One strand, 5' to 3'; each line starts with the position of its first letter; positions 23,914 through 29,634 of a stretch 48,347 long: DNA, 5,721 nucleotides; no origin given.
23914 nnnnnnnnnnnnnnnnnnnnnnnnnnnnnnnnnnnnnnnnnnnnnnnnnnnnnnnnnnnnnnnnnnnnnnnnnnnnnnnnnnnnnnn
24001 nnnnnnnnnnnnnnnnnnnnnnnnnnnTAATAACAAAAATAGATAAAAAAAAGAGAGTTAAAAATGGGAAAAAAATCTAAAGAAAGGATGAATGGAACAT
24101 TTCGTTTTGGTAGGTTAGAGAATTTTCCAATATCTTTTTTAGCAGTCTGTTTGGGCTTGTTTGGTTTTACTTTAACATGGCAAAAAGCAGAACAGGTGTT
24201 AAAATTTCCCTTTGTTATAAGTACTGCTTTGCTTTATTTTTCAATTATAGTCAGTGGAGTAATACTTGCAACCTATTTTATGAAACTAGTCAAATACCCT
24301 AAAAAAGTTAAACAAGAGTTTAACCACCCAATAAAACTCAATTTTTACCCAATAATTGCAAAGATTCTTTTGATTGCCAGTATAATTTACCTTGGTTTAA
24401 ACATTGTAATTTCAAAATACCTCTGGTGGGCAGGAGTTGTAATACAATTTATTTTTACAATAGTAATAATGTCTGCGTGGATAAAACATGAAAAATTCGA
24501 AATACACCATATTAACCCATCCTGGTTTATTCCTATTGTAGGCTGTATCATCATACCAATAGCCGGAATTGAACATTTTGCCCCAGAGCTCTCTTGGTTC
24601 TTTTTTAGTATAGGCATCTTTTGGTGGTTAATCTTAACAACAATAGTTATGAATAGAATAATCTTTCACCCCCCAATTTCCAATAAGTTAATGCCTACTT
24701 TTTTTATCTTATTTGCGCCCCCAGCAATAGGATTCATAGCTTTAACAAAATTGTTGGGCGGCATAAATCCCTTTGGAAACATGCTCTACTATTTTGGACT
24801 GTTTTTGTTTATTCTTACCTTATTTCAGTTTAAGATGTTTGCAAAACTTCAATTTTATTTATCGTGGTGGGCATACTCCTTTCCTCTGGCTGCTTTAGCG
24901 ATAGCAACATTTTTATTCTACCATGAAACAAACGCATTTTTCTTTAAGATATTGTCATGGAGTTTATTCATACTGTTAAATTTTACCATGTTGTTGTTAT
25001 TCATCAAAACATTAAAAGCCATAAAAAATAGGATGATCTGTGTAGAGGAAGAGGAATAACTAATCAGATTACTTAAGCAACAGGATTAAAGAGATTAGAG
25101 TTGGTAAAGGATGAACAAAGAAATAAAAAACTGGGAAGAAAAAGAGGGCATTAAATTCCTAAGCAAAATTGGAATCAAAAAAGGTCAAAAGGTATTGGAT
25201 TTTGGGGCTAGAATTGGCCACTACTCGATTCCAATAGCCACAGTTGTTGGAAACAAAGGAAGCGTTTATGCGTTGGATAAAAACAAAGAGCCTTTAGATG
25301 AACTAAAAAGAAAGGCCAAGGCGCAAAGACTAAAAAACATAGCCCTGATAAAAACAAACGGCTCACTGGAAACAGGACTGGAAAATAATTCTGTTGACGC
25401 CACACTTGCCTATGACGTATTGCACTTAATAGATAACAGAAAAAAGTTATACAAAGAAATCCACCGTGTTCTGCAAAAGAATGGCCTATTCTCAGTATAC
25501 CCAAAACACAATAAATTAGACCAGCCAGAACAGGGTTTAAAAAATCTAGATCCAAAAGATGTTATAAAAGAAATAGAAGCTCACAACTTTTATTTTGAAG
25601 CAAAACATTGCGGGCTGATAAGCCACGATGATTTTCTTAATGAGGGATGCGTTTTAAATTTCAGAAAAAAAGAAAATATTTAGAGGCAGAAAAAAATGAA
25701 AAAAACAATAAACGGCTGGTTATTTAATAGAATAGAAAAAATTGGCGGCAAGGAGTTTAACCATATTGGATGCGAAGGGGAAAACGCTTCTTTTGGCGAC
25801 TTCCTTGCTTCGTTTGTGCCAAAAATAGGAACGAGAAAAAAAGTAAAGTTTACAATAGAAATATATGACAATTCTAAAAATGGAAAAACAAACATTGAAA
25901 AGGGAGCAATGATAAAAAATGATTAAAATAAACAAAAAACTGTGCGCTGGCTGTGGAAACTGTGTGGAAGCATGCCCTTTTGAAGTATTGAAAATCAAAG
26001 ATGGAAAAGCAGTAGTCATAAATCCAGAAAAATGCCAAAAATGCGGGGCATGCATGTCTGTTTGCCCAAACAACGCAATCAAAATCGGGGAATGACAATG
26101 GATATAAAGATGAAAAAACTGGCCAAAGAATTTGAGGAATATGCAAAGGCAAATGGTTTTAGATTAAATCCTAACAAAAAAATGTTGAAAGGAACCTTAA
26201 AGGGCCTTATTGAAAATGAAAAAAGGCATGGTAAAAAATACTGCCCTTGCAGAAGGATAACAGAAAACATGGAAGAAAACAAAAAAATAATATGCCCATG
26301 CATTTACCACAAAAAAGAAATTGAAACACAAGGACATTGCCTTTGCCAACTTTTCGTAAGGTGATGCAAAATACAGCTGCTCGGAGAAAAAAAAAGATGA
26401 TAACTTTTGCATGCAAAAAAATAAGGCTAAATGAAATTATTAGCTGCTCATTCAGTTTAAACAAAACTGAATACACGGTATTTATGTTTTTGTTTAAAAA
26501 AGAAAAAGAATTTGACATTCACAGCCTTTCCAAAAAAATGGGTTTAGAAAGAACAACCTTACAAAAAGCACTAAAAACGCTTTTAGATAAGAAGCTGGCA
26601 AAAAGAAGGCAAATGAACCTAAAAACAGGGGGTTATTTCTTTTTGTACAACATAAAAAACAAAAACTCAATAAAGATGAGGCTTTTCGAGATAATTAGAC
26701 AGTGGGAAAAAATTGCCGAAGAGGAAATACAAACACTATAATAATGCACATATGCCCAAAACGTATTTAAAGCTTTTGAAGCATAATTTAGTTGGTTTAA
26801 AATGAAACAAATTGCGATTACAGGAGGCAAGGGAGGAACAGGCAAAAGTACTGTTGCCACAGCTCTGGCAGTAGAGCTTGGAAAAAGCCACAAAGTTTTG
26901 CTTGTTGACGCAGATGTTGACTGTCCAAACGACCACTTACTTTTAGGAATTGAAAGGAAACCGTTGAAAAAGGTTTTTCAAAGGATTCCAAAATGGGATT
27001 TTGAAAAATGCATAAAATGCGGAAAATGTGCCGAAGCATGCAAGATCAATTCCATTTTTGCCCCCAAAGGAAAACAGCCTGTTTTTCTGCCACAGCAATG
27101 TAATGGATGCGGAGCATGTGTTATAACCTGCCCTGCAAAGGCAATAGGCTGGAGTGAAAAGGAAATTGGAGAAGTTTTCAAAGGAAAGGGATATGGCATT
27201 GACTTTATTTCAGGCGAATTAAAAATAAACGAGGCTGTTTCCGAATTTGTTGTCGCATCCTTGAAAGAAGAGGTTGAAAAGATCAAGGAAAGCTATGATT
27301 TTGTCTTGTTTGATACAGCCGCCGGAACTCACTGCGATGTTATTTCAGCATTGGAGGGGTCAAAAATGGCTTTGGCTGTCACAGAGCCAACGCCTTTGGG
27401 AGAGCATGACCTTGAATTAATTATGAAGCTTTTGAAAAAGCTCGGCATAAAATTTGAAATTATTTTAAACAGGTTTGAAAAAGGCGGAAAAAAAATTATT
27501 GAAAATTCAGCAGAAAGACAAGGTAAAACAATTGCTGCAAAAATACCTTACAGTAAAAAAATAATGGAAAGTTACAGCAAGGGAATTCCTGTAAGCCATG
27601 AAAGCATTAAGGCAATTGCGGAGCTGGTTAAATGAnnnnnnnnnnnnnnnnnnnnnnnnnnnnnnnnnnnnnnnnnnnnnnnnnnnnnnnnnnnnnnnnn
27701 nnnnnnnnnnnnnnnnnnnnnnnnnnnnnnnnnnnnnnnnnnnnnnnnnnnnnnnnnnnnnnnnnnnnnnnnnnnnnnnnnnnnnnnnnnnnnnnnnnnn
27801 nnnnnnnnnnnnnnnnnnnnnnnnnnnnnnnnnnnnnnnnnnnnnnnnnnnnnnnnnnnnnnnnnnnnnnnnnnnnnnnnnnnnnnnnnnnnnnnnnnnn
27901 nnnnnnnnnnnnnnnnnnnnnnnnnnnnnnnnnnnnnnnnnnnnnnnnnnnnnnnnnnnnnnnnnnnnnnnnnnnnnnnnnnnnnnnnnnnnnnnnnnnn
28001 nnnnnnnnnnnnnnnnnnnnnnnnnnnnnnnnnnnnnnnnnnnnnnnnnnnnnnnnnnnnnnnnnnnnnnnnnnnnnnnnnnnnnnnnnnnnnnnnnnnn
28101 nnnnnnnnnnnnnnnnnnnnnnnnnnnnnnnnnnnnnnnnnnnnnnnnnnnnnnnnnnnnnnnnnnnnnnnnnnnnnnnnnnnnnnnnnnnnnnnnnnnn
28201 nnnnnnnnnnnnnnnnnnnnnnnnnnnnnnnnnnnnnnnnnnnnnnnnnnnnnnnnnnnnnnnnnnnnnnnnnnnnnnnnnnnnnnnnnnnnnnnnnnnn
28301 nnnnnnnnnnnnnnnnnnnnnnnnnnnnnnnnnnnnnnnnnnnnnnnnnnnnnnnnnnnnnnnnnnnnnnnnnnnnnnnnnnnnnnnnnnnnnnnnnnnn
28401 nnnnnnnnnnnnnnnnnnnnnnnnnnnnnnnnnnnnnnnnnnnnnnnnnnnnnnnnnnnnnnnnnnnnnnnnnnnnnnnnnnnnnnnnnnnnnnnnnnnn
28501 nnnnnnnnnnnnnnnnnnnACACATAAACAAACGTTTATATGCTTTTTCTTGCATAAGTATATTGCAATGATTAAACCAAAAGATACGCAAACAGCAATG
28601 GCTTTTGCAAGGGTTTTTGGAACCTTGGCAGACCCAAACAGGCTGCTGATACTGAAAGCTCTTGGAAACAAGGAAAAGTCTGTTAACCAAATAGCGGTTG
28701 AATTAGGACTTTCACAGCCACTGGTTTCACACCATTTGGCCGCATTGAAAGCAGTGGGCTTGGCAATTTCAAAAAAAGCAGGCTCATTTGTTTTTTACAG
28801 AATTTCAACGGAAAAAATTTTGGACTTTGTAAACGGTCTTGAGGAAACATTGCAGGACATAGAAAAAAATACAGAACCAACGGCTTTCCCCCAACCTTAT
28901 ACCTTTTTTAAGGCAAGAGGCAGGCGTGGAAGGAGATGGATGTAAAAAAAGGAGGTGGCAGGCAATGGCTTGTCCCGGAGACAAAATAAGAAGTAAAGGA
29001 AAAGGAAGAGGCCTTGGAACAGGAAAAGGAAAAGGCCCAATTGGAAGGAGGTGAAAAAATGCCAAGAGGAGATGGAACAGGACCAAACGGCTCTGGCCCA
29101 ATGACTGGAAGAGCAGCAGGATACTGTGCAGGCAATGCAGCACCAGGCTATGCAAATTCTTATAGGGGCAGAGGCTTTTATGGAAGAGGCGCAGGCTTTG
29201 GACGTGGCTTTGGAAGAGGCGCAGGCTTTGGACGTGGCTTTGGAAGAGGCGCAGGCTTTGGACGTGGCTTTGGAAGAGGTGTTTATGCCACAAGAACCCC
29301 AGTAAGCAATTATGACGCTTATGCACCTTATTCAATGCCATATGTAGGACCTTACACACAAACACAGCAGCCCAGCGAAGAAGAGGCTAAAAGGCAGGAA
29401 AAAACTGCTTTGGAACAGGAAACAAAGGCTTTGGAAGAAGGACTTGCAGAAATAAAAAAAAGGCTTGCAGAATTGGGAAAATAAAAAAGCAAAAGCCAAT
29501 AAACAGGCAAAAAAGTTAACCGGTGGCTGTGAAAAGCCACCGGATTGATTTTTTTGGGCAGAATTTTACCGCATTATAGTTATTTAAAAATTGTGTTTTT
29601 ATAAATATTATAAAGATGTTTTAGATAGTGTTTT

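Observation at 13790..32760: ~19-kb plus-strand island of Fe-S / metal / thiol-redox genes built around four NifX-like domains, paired MinD-[4Fe-4S] ATPases, DUF134 and DUF5320, with no nitrogenase in sight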

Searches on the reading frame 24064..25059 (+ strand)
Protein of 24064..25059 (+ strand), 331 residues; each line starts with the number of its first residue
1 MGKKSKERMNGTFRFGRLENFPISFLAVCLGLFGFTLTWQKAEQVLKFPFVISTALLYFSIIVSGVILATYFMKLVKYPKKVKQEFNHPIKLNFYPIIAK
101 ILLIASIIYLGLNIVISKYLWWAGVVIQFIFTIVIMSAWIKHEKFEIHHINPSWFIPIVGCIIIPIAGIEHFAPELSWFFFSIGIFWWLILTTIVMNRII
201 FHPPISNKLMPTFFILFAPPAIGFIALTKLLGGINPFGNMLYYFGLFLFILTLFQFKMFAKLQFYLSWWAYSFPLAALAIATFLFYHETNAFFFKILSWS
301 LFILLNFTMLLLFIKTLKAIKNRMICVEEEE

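Call 5: search_protein_families(library=pfam, max_evalue=0.01, proteins=[window:24064-25059:+])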
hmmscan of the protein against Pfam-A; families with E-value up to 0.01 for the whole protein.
window:24064-25059:+ (331 aa): 1 family
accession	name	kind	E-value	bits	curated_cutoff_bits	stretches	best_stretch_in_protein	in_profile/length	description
PF03595.22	SLAC1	-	1.7e-50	172.5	27.9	1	20-317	1-331/331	Voltage-dependent anion channel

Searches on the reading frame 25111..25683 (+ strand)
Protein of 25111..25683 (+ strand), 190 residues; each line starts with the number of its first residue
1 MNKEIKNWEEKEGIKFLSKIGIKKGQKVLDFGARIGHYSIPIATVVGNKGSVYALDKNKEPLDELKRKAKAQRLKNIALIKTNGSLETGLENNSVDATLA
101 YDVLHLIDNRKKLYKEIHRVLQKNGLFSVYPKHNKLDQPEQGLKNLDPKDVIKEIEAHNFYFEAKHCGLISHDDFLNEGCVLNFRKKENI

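Call 6: search_protein_families(library=pfam, max_evalue=0.01, proteins=[window:25111-25683:+])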
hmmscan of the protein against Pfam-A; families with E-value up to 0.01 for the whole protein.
window:25111-25683:+ (190 aa): 12 families
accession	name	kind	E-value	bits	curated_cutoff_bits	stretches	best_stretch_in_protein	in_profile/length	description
PF08241.18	Methyltransf_11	-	2e-13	51.2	21.2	1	29-128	1-94/95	Methyltransferase domain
PF13847.12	Methyltransf_31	-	2.2e-13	50.6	27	1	22-129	1-109/145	Methyltransferase domain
PF13649.12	Methyltransf_25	-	4.7e-12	46.9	27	1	28-125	1-97/97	Methyltransferase domain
PF01209.24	Ubie_methyltran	-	2.1e-10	40.8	20.1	1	19-129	42-151/233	ubiE/COQ5 methyltransferase family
PF08242.18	Methyltransf_12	-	2.4e-10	41.4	30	1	29-127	1-98/98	Methyltransferase domain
PF02475.24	TRM5-TYW2_MTfase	-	1.1e-05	25.8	28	1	8-78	24-89/164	TRM5/TYW2 methyltransferase domain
PF01269.23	Fibrillarin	-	1.3e-05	24.9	27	1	16-78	63-123/227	Fibrillarin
PF01135.25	PCMT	-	3.3e-05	24.2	20.3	1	18-127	67-169/210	Protein-L-isoaspartate(D-aspartate) O-methyltransferase (PCMT)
PF13489.12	Methyltransf_23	-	0.00017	21.8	27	1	13-127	12-114/164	Methyltransferase domain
PF05175.20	MTS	-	0.0018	18.4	23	1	17-86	24-92/170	Methyltransferase small domain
PF01189.24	Methyltr_RsmB-F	-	0.0039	17.3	27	0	23-85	7-69/199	16S rRNA methyltransferase RsmB/F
PF01728.25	FtsJ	-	0.0059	17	24.1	1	16-97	12-94/181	FtsJ-like methyltransferase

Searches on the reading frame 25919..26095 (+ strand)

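Call 51: search_protein_families(library=pfam, max_evalue=0.05, proteins=[window:25919-26095:+])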
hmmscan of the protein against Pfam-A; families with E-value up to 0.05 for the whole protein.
window:25919-26095:+ (58 aa): 18 families
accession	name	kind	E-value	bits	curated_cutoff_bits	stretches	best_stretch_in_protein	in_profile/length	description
PF00037.32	Fer4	-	6.1e-19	67.4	21.1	2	32-55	1-24/24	4Fe-4S binding domain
PF12837.12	Fer4_6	-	1.5e-15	56.7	25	2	32-54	2-24/24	4Fe-4S binding domain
PF13237.11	Fer4_10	-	8.2e-14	51.7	25.5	1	1-50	1-53/53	4Fe-4S dicluster domain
PF12797.12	Fer4_2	-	3.2e-12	46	24.5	2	31-50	2-21/22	4Fe-4S binding domain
PF12838.12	Fer4_7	-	1.1e-11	45.5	27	1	9-53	2-52/52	4Fe-4S dicluster domain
PF13187.11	Fer4_9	-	1.1e-11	45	27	1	9-54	2-52/52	4Fe-4S dicluster domain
PF14697.11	Fer4_21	-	2.3e-09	37.7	35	1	3-55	2-58/59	4Fe-4S dicluster domain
PF25160.1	LdpA_Fe-S-bd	-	2.9e-09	37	27.6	2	4-25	23-44/49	LdpA Fe-S cluster-binding domain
PF13484.11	Fer4_16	-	9.7e-09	36.3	30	2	38-55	1-18/66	4Fe-4S double cluster binding domain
PF12800.12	Fer4_4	-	4.2e-08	33.3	24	2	36-51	1-16/17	4Fe-4S binding domain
PF12798.12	Fer4_3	-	4.9e-07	30.5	27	2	39-53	1-15/15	4Fe-4S binding domain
PF13459.11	Fer4_15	-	1.6e-06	29.1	22.4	1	2-34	1-33/66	4Fe-4S single cluster domain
PF13183.11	Fer4_8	-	1.6e-05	25.8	27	2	37-52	52-67/68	4Fe-4S dicluster domain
PF13370.11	Fer4_13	-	4.9e-05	24.4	24.5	1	4-33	1-30/58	4Fe-4S single cluster domain of Ferredoxin I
PF17179.9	Fer4_22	-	0.00028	22.1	27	1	3-22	75-94/95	4Fe-4S dicluster domain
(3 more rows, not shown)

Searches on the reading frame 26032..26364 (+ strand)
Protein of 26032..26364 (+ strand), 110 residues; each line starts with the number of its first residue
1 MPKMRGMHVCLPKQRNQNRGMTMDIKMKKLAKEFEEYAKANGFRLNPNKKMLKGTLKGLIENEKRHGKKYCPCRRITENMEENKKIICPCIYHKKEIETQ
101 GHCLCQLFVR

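Call 6: search_protein_families(library=pfam, max_evalue=0.01, proteins=[window:26032-26364:+])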
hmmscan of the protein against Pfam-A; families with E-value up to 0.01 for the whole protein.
window:26032-26364:+ (110 aa): 1 family
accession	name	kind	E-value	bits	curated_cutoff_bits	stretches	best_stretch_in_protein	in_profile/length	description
PF02943.20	FeThRed_B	-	6.5e-22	78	22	1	27-109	2-86/106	Ferredoxin thioredoxin reductase catalytic beta chain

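Call 51: search_protein_families(library=pfam, max_evalue=0.05, proteins=[window:26098-26364:+])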
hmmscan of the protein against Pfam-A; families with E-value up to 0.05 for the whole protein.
window:26098-26364:+ (88 aa): 1 family
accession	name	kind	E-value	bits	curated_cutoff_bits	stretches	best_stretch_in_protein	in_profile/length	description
PF02943.20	FeThRed_B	-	3.3e-22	79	22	1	5-87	2-86/106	Ferredoxin thioredoxin reductase catalytic beta chain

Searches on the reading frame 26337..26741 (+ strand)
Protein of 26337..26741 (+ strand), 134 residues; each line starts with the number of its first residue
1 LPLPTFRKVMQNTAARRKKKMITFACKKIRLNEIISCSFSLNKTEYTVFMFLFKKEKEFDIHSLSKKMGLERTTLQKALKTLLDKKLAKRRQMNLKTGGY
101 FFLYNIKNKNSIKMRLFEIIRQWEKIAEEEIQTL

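Call 6: search_protein_families(library=pfam, max_evalue=0.01, proteins=[window:26337-26741:+])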
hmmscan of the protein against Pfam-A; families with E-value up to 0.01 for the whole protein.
window:26337-26741:+ (134 aa): 6 families
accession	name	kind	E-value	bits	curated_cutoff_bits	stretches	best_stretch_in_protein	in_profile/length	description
PF21984.2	DnaD_N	-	6.2e-07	30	27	1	37-125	10-99/101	DnaD N-terminal domain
PF01978.25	TrmB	-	4.7e-06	26.8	25.6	1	39-94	4-58/68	Sugar-specific transcriptional regulator TrmB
PF14502.12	HTH_41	-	0.00025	20.8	25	1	61-87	9-35/48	Helix-turn-helix domain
PF22381.2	Staph_reg_Sar_Rot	-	0.00028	21.4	27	1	32-90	3-60/85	Transcriptional regulator SarA/Rot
PF02002.24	TFIIE_alpha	-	0.00076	19.7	22.9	1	46-129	16-102/105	TFIIE alpha subunit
PF00392.27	GntR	-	0.00085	19.4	27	1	63-93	29-59/64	Bacterial regulatory proteins, gntR family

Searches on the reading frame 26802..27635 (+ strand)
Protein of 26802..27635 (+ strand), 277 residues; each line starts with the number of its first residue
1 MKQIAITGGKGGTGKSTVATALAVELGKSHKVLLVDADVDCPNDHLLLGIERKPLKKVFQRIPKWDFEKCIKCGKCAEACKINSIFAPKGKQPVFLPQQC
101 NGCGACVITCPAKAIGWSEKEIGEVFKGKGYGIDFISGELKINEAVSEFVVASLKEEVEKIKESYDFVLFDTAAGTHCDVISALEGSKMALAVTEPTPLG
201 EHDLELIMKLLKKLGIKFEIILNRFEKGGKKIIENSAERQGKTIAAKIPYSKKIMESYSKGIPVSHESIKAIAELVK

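Call 6: search_protein_families(library=pfam, max_evalue=0.01, proteins=[window:26802-27635:+])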
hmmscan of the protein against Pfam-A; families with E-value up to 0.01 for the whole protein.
window:26802-27635:+ (277 aa): 20 families
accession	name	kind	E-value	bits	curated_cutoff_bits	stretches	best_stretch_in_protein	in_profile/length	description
PF01656.29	CbiA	-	5.2e-21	75.3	25.4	1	4-264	1-125/125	CobQ/CobB/MinD/ParA nucleotide binding domain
PF13614.12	AAA_31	-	1.3e-14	54.9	27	2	1-56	1-56/177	AAA domain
PF10609.15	ParA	-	1.3e-12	48.1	27.1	1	2-57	4-60/246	NUBPL iron-transfer P-loop NTPase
PF00037.32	Fer4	-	3.2e-12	46.2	21.1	2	63-85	1-23/24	4Fe-4S binding domain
PF12837.12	Fer4_6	-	1.1e-10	41.3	25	2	93-115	2-24/24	4Fe-4S binding domain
PF13237.11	Fer4_10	-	4.8e-10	39.7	25.5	2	65-111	4-53/53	4Fe-4S dicluster domain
PF12838.12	Fer4_7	-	8.1e-10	39.5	27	2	69-114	1-52/52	4Fe-4S dicluster domain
PF12797.12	Fer4_2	-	2.1e-09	37.2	24.5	2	62-81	2-21/22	4Fe-4S binding domain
PF13187.11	Fer4_9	-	8.5e-09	35.7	27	1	69-115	1-52/52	4Fe-4S dicluster domain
PF14697.11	Fer4_21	-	4.3e-08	33.6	35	1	68-115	6-57/59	4Fe-4S dicluster domain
PF06564.18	CBP_BcsQ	-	7.3e-08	32.6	21.3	1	1-39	1-40/234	Cellulose biosynthesis protein BcsQ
PF02374.21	ArsA_ATPase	-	6.9e-06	25.9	24.3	1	4-38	3-38/305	Anion-transporting ATPase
PF12800.12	Fer4_4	-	3.5e-05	24.2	24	0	100-112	4-16/17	4Fe-4S binding domain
PF09140.17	MipZ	-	3.8e-05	23.6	20.7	0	4-39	3-39/262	ATPase MipZ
PF13484.11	Fer4_16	-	6.2e-05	24.1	30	0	99-118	1-20/66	4Fe-4S double cluster binding domain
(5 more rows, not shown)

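Call 91: search_solved_structures(query=window:26802-27635:+, max_evalue=0.001)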
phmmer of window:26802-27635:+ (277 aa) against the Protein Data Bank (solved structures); distinct sequences matched with E-value up to 0.001: 51.
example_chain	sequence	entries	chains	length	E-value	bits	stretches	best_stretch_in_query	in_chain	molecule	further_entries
1g3q_A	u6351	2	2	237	7.6e-17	64.7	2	153-264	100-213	CELL DIVISION INHIBITOR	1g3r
1ion_A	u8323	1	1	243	1.7e-15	60.3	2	153-264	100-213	PROBABLE CELL DIVISION INHIBITOR MIND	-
4v03_A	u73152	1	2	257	6.7e-12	48.5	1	4-59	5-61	SITE-DETERMINING PROTEIN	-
9sw6_G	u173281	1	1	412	2.1e-11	46.9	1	53-117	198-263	Polyferredoxin protein MvhB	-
4v02_A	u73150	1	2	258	8.9e-11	44.8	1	4-59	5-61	SITE-DETERMINING PROTEIN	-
1hyq_A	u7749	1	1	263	1.7e-10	43.9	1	2-55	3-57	CELL DIVISION INHIBITOR (MIND-1)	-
4rz2_A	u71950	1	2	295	2.6e-10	43.3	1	3-51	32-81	Site-determining protein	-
5j1j_A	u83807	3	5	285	1.4e-09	40.9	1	3-53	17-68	Site-determining protein | Transcriptional antiactivator FleN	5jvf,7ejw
4rz3_A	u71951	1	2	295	3.3e-09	39.7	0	3-51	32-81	Site-determining protein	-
9sfi_O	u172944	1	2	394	3.4e-09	39.6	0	67-116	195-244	Ferredoxin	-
8pb9_A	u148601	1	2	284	1.8e-08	37.2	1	3-53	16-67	Antiactivator FleN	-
8p53_A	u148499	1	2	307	2.4e-08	36.9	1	3-53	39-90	Antiactivator FleN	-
3vx3_A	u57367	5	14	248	5.6e-07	32.4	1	4-55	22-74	ATPase involved in chromosome partitioning, ParA/MinD family, Mrp homolog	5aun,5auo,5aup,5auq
7npa_A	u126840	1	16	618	1e-06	31.5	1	61-138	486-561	Coenzyme F420-dependent sulfite reductase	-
6riq_C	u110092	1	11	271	1.4e-06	31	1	3-54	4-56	Site-determining protein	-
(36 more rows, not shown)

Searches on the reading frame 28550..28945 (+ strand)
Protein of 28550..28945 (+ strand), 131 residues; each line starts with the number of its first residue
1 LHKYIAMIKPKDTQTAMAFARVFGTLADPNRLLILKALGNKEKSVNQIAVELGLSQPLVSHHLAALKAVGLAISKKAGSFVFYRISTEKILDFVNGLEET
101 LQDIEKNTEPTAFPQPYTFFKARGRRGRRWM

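Call 6: search_protein_families(library=pfam, max_evalue=0.01, proteins=[window:28550-28945:+])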
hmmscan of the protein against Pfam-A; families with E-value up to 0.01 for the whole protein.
window:28550-28945:+ (131 aa): 7 families
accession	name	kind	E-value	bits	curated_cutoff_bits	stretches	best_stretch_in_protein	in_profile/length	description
PF01022.26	HTH_5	-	3e-15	56.3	22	1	28-72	1-45/47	Bacterial regulatory protein, arsR family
PF12840.13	HTH_20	-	1.1e-08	35.3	27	1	26-71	1-47/51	Helix-turn-helix domain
PF12802.13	MarR_2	-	4e-05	24.1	27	1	30-72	6-50/61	MarR family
PF08279.18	HTH_11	-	0.0016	18.7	25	1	31-79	2-52/55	HTH domain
PF09339.16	HTH_IclR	-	0.0025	18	22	1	33-71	7-47/52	IclR helix-turn-helix domain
PF13412.12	HTH_24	-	0.0025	17.8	21.9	1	29-68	3-43/48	Winged helix-turn-helix DNA-binding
PF00126.33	HTH_1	-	0.0078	16.6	26.6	0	41-67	12-38/60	Bacterial regulatory helix-turn-helix protein, lysR family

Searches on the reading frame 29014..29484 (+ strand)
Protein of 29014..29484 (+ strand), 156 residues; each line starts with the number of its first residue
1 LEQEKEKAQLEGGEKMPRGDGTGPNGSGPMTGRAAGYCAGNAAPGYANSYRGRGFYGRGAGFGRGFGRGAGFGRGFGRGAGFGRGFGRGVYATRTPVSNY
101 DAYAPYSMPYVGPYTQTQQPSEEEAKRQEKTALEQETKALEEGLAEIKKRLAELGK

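Call 6: search_protein_families(library=pfam, max_evalue=0.01, proteins=[window:29014-29484:+])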
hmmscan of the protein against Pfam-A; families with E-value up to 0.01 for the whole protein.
window:29014-29484:+ (156 aa): 1 family
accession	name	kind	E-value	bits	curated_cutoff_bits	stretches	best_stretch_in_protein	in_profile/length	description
PF17253.7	DUF5320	-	4.1e-23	82.8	27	1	16-154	1-99/99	Family of unknown function (DUF5320)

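Call 51: search_protein_families(library=pfam, max_evalue=0.05, proteins=[window:29059-29484:+])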
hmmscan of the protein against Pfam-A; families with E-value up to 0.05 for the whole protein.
window:29059-29484:+ (141 aa): 1 family
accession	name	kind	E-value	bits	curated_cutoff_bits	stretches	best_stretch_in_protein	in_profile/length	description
PF17253.7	DUF5320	-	4.4e-23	82.8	27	2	1-55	1-54/99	Family of unknown function (DUF5320)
